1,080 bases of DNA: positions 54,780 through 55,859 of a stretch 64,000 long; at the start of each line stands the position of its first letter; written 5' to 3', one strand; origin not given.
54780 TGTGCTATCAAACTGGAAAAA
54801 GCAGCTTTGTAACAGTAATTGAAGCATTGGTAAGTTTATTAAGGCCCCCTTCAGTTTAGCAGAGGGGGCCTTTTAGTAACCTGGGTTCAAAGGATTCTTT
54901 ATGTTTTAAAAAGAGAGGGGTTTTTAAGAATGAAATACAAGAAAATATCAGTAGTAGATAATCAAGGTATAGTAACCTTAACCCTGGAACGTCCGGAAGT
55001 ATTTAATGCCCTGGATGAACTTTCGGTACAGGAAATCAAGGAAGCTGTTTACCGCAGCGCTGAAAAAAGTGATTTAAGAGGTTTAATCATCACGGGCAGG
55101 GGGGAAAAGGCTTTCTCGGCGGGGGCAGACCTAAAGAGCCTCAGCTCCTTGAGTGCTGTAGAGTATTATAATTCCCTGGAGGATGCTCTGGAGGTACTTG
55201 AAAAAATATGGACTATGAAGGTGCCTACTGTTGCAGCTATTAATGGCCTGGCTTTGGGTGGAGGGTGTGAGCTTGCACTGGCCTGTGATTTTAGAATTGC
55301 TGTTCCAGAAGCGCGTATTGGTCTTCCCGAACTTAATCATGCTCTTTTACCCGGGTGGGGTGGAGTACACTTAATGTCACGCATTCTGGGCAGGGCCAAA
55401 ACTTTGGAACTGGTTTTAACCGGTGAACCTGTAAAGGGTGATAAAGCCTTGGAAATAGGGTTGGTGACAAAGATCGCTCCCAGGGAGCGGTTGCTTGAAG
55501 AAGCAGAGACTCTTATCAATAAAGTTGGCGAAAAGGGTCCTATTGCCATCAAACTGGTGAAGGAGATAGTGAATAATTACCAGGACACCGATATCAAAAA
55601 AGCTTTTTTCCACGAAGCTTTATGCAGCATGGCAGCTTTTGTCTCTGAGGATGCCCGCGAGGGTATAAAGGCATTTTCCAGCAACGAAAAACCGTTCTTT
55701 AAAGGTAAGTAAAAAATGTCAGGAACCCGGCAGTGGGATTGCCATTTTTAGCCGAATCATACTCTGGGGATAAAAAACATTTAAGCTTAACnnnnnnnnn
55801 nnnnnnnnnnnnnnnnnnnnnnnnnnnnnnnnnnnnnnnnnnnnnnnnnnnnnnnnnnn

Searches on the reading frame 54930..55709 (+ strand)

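Call 47: search_protein_families(library=ncbifam, proteins=[window:54930-55709:+], max_evalue=1e-10)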
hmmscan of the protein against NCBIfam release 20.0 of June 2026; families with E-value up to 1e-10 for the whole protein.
window:54930-55709:+ (260 aa): 72 families (the best 25 are shown)
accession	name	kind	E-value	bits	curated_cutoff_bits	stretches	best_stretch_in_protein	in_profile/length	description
NF004475.0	PRK05809.1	subfamily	1.7e-63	214.5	394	1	1-259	1-259/260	short-chain-enoyl-CoA hydratase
NF005803.0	PRK07658.1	equivalog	5.4e-61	206.2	313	1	5-260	3-257/257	enoyl-CoA hydratase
NF005802.0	PRK07657.1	equivalog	3.9e-58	197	363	1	9-260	9-260/260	enoyl-CoA hydratase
NF051848.1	EnCoAHydtEchA19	equivalog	9.4e-57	192.5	400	1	8-260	4-258/258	enoyl-CoA hydratase EchA19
NF004517.0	PRK05862.1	equivalog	1.4e-55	188.6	396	1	1-258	1-255/257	enoyl-CoA hydratase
NF006007.0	PRK08138.1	subfamily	7.3e-55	186.1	355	1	10-260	14-261/261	enoyl-CoA hydratase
NF007239.0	PRK09674.1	equivalog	6.2e-53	179.9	371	1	6-260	6-257/257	2,3-dehydroadipyl-CoA hydratase PaaF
NF006566.0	PRK09076.1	subfamily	1.5e-49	169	286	1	3-257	4-257/260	enoyl-CoA hydratase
NF006100.0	PRK08252.1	subfamily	1.7e-48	165.4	282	1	6-260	5-254/254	crotonase/enoyl-CoA hydratase family protein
NF042430.2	EnCoAhydt_DpgD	equivalog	2.6e-47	161.4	400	1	14-259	7-257/258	enoyl-CoA-hydratase DpgD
NF006699.0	PRK09245.1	subfamily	5.2e-47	160.3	354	1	7-259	6-265/266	crotonase/enoyl-CoA hydratase family protein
NF004796.0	PRK06144.1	subfamily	7.1e-47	160.1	272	1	4-260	8-262/262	enoyl-CoA hydratase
NF004634.0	PRK05980.1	equivalog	1.1e-46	159.3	375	1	8-258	7-261/263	crotonase/enoyl-CoA hydratase family protein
NF008727.0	PRK11730.1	equivalog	1.5e-45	155.8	870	1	10-199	13-204/717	fatty acid oxidation complex subunit alpha FadB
NF004840.0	PRK06190.1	equivalog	2.5e-44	151.9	253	1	6-239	6-238/260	enoyl-CoA hydratase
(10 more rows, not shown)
